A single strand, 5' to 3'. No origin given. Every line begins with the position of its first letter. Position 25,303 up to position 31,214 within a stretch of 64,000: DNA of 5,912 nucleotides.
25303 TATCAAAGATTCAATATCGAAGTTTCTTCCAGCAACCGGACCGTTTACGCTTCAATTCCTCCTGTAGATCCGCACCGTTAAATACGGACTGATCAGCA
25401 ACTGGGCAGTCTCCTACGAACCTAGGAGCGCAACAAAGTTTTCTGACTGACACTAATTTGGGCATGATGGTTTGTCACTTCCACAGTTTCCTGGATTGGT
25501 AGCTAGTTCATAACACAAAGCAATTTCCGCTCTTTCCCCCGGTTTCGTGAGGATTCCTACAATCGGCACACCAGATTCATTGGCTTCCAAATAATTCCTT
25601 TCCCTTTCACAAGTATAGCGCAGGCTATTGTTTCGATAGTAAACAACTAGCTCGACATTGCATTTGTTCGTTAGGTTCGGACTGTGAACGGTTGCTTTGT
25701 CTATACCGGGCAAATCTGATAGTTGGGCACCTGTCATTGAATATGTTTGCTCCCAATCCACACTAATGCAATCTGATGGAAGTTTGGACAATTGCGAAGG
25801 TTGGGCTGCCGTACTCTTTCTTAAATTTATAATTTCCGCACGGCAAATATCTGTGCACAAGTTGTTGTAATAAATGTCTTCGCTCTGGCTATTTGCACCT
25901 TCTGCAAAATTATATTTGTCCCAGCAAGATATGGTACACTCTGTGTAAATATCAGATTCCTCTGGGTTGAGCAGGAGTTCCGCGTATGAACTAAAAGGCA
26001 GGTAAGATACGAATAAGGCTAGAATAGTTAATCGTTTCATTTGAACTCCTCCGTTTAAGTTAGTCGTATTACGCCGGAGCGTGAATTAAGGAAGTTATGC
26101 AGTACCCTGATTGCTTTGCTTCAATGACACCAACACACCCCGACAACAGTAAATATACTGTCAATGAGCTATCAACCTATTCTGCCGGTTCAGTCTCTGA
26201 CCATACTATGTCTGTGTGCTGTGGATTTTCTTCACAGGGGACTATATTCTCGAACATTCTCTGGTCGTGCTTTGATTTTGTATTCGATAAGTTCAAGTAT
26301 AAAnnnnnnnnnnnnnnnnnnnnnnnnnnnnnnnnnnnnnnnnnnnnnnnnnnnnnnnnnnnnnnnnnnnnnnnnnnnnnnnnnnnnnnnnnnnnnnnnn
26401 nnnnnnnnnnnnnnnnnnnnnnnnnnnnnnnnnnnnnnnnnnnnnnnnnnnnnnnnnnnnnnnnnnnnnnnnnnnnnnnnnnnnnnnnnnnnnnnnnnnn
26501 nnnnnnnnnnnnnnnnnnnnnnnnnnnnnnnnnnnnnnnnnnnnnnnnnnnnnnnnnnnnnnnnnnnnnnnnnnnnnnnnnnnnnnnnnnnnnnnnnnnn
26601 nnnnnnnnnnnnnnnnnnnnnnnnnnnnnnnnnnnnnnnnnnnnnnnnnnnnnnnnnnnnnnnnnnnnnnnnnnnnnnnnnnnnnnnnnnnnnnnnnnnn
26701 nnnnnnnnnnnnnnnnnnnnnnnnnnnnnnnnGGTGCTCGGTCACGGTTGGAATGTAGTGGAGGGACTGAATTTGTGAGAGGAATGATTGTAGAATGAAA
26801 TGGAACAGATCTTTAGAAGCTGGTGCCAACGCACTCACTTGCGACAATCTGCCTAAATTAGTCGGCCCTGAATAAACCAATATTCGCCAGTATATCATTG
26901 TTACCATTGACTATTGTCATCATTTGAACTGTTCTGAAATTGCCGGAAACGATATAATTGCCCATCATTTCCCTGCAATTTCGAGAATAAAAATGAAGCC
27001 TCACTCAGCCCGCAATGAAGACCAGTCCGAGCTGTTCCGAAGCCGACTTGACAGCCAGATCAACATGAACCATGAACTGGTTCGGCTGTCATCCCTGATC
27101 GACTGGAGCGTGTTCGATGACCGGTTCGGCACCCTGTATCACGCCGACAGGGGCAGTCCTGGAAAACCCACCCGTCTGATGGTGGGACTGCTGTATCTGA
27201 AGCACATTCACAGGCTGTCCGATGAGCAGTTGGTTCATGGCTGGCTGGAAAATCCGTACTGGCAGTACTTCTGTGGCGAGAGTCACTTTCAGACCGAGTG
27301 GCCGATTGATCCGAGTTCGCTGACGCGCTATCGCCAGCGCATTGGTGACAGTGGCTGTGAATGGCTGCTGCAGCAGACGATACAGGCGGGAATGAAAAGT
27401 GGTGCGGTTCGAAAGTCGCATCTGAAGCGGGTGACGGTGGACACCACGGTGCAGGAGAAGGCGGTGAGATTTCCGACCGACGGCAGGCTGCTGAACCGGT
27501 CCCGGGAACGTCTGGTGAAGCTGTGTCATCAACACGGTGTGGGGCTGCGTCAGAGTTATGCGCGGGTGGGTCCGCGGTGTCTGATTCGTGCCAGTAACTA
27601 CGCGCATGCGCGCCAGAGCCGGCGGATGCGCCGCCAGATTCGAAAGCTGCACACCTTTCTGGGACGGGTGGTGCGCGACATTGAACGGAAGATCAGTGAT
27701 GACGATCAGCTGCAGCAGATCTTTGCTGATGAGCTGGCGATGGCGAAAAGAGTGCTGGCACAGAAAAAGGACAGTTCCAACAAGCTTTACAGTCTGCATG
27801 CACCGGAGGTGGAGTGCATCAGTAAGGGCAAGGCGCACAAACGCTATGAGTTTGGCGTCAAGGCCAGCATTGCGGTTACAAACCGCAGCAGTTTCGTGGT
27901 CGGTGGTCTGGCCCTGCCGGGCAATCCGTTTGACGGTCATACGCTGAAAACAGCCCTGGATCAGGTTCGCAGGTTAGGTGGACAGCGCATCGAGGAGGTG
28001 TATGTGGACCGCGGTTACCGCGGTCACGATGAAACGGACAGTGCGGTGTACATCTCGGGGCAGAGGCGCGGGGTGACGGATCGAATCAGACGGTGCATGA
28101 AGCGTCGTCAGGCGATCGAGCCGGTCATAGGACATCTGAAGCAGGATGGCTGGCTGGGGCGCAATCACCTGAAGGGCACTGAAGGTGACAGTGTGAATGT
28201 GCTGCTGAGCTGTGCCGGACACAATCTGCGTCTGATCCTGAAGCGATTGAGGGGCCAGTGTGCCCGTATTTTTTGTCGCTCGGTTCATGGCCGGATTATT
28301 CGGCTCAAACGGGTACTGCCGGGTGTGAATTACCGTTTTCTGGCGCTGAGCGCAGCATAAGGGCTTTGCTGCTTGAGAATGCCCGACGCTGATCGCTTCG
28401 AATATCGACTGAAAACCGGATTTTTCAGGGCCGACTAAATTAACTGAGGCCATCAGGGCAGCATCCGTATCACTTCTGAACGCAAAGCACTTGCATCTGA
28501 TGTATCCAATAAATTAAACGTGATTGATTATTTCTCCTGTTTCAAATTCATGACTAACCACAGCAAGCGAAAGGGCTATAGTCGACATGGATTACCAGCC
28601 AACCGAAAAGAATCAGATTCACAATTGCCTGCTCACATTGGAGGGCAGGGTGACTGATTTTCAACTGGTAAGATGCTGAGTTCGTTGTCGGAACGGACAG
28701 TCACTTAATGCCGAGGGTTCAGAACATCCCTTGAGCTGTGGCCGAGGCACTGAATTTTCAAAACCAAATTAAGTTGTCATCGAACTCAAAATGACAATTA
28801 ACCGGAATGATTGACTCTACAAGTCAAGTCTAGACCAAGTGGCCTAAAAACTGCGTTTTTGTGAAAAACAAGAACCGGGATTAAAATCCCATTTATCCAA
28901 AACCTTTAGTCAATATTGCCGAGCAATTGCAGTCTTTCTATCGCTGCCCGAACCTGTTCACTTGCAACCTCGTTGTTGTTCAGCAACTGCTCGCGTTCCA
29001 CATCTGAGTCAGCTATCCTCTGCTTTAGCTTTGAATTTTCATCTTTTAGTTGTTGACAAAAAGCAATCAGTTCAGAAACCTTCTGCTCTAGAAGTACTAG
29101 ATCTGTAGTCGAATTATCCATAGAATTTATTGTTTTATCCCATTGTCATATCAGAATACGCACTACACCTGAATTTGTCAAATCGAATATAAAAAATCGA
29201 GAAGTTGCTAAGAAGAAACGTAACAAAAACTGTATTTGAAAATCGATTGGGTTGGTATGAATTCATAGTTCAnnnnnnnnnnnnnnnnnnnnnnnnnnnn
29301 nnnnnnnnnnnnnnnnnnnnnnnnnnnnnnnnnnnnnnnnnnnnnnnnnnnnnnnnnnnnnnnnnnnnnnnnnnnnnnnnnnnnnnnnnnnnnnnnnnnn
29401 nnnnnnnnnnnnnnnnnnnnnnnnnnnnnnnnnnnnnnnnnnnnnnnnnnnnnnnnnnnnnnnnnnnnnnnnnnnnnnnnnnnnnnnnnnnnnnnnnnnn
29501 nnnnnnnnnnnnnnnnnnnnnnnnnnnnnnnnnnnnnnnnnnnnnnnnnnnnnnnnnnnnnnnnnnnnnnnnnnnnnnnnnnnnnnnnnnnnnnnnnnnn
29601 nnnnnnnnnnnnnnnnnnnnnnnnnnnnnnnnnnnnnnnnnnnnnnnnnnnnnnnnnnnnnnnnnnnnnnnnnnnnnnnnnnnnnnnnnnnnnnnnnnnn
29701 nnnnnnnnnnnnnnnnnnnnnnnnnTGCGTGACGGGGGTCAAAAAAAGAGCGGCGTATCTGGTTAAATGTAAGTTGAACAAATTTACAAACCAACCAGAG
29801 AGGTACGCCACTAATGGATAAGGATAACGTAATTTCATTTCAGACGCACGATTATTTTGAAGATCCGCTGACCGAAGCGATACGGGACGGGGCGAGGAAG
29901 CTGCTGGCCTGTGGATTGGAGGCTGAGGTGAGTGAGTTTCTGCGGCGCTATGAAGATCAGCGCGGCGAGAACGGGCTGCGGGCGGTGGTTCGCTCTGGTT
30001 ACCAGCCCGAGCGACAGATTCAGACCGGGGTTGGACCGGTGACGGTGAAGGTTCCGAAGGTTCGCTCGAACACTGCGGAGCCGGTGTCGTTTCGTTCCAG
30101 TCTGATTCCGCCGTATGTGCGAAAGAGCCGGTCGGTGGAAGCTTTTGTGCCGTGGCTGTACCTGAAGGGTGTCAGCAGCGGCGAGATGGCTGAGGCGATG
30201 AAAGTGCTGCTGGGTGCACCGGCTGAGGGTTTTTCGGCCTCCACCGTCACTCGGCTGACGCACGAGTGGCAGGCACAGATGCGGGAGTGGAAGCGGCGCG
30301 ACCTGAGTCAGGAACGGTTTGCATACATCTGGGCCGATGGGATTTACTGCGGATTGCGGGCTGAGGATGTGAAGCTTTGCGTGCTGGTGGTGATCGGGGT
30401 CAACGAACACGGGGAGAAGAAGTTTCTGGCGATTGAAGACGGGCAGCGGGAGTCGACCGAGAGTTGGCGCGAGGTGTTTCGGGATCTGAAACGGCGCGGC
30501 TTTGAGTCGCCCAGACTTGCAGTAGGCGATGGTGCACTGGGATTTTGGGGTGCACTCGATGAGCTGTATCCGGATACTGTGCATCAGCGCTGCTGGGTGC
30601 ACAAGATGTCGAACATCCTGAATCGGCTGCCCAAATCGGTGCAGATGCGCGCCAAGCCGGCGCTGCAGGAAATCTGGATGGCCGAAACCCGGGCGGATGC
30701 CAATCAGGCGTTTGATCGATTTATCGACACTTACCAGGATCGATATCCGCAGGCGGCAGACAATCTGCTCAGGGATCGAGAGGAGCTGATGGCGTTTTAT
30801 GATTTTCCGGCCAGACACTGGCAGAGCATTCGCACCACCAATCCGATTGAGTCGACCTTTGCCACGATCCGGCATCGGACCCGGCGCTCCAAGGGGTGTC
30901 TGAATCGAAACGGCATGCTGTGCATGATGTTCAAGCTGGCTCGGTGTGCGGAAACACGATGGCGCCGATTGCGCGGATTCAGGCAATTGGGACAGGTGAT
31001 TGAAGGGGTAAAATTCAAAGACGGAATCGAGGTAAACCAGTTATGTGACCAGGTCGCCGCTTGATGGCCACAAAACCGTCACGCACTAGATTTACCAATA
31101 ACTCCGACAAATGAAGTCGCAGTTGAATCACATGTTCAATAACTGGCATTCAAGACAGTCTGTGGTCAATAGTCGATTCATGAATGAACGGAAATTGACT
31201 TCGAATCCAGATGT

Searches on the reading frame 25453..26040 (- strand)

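Call 3: search_protein_families(library=pfam, proteins=[window:25453-26040:-], max_evalue=1)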
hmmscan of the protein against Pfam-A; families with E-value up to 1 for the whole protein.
window:25453-26040:- (195 aa): 0 families

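Call 4: search_protein_families(library=padloc, proteins=[window:25453-26040:-], max_evalue=1)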
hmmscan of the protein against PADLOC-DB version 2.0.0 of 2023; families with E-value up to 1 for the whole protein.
window:25453-26040:- (195 aa): 0 families

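Call 5: search_protein_families(library=phrogs, proteins=[window:25453-26040:-], max_evalue=1)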
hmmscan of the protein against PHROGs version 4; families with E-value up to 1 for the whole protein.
window:25453-26040:- (195 aa): 1 family
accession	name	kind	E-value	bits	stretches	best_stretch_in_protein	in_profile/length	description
phrog_1730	-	unknown function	0.32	12.1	1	88-139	4-49/69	-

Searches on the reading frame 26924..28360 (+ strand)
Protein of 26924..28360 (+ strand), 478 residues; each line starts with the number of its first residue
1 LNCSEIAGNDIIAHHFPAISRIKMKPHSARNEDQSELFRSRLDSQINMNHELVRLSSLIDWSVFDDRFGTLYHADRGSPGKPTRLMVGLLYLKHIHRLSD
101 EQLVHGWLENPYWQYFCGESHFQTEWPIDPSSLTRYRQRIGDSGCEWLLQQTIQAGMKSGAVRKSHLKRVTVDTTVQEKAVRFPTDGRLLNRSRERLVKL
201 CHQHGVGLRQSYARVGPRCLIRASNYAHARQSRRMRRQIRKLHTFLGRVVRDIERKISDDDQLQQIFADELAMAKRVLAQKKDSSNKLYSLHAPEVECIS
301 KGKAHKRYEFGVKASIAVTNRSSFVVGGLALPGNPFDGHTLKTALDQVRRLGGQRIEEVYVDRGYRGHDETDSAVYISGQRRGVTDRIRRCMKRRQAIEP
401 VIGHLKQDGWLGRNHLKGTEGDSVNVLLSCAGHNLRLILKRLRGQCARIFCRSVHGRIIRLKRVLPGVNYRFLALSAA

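Call 58: search_protein_families(library=pfam, proteins=[window:26924-28360:+], max_evalue=0.001)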
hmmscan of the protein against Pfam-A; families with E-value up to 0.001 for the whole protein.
window:26924-28360:+ (478 aa): 3 families
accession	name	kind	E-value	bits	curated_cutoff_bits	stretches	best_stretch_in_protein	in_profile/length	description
PF05598.16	DUF772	-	1.5e-16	60.5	23.1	1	77-150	1-72/74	Transposase domain (DUF772)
PF01609.27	DDE_Tnp_1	-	3.5e-09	37.1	23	1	301-435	25-200/200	Transposase DDE domain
PF13751.12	DDE_Tnp_1_6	-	4.1e-06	27.5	25.1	1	382-436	68-122/125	Transposase DDE domain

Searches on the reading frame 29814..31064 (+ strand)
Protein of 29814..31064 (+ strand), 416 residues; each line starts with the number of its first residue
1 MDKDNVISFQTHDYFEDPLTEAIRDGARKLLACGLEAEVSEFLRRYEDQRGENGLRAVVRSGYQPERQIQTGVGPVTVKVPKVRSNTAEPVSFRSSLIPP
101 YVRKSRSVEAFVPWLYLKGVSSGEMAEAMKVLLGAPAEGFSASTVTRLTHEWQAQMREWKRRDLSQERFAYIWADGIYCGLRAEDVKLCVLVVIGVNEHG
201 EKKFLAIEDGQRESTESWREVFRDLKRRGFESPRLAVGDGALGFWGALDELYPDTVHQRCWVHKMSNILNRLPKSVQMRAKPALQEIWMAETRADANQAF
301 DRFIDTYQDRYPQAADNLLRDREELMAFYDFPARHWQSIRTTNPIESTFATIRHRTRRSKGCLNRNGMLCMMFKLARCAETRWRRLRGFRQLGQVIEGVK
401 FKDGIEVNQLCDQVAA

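Call 59: search_protein_families(library=pfam, proteins=[window:29814-31064:+], max_evalue=0.001)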
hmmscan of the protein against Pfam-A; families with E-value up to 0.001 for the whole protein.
window:29814-31064:+ (416 aa): 2 families
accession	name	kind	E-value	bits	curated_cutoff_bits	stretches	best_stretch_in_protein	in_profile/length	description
PF00872.24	Transposase_mut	-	1.4e-68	232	21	1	21-376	24-369/379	Transposase, Mutator family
PF10551.15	MULE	-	2.3e-05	25.2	27.6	1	184-267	11-99/99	MULE transposase domain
